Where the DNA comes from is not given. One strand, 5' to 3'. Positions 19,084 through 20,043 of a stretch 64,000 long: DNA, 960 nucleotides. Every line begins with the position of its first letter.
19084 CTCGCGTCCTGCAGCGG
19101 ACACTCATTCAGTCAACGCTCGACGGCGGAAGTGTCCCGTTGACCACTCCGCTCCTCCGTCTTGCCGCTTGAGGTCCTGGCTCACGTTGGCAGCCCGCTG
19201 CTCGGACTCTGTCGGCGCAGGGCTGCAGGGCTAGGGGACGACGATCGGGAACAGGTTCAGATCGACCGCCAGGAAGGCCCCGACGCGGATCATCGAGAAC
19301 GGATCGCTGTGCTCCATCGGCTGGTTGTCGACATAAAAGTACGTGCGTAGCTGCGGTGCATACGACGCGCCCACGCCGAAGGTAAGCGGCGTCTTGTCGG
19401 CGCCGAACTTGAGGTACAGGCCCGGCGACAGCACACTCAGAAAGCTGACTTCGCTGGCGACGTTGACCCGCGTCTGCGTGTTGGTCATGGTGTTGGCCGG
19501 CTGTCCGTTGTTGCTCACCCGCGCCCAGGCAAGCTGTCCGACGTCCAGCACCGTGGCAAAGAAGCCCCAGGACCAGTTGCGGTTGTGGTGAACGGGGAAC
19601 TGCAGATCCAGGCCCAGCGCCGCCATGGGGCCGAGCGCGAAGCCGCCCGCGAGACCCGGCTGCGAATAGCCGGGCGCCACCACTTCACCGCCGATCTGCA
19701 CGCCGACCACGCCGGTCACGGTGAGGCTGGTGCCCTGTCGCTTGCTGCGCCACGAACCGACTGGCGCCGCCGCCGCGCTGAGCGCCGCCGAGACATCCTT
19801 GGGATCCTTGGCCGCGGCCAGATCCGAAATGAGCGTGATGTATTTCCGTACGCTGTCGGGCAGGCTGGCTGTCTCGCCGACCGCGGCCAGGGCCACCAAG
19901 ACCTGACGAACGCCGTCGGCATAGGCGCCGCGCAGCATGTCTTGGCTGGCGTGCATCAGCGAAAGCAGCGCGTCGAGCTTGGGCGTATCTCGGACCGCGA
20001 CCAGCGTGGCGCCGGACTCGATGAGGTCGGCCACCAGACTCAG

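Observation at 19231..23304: Low-GC two-gene operon: papain-fold (C39-like) peptidase-domain protein plus 964-aa secreted protein of unknown function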

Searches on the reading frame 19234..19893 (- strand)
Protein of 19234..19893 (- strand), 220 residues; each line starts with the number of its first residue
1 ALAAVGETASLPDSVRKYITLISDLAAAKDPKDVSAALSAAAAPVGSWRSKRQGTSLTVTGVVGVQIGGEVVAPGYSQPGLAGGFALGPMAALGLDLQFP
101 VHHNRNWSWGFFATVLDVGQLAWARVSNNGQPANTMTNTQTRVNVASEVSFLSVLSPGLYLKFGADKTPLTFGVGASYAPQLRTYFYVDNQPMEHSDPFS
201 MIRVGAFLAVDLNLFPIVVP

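Call 26: find_homologous_proteins(query=A1, max_evalue=0.001)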
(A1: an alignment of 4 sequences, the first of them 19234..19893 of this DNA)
Query A1 (4 sequences) (220 aa, profile of the alignment): 3 proteins with E <= 0.001 among 8000 candidates.
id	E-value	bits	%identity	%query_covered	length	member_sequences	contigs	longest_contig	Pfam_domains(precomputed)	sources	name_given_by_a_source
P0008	2.1e-54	202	38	70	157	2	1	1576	-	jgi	jgi:hypothetical protein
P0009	8.4e-52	194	38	60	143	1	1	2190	-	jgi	jgi:hypothetical protein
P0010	1.2e-50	190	46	98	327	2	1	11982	-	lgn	-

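Call 30: find_encoding_contigs(protein=P0010, flank=8000, max_places=3)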
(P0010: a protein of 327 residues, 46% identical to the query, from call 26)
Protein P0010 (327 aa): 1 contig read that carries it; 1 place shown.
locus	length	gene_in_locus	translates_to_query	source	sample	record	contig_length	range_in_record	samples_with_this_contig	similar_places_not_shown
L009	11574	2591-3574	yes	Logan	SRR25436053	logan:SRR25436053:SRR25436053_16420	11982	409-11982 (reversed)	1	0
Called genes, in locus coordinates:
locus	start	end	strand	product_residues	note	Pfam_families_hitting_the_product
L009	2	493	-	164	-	?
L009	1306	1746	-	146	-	-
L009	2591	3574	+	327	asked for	-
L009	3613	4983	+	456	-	PF12770:CHAT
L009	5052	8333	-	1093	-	PF24883:NPHP3_N, PF25520:AAA_lid_TANC1 (weak)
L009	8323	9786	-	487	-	-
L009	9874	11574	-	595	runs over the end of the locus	PF00149:Metallophos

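Call 52: search_protein_families(library=pfam, proteins=[window:19234-19893:-, P0008, P0010], max_evalue=5)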
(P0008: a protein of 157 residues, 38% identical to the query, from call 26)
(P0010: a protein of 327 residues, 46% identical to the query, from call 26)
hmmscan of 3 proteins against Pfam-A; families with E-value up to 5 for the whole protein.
window:19234-19893:- (220 aa): 0 families

P0008 (157 aa): 0 families

P0010 (327 aa): 0 families

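Call 55: find_related_loci(query=A1, collection=metagenome_contigs, flank=6000)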
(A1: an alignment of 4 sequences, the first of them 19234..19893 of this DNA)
Query A1 (220 aa) in metagenome_contigs; peptide patterns used: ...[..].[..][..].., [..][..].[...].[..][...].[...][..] (x = any residue, [..] = any of these).
279 stretches matched a pattern; 4 encode a relative of the query (tblastn E <= 1e-3); 4 distinct loci.
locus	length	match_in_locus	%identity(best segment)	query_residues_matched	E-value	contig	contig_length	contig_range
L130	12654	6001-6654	35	1-216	7e-30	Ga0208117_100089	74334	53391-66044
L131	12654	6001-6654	35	1-216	8e-30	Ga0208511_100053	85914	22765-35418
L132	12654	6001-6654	35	1-216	1e-29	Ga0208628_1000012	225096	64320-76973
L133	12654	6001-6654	34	1-216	1e-27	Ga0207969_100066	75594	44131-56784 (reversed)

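Call 81: search_solved_structures(query=A1, max_evalue=10, show_alignments=2)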
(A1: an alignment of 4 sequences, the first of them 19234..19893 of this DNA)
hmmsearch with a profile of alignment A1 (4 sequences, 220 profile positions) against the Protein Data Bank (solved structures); distinct sequences matched with E-value up to 10: 1.
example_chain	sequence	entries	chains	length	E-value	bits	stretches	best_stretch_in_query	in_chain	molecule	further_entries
8i80_B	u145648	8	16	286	0.99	12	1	13-50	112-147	Viomycin kinase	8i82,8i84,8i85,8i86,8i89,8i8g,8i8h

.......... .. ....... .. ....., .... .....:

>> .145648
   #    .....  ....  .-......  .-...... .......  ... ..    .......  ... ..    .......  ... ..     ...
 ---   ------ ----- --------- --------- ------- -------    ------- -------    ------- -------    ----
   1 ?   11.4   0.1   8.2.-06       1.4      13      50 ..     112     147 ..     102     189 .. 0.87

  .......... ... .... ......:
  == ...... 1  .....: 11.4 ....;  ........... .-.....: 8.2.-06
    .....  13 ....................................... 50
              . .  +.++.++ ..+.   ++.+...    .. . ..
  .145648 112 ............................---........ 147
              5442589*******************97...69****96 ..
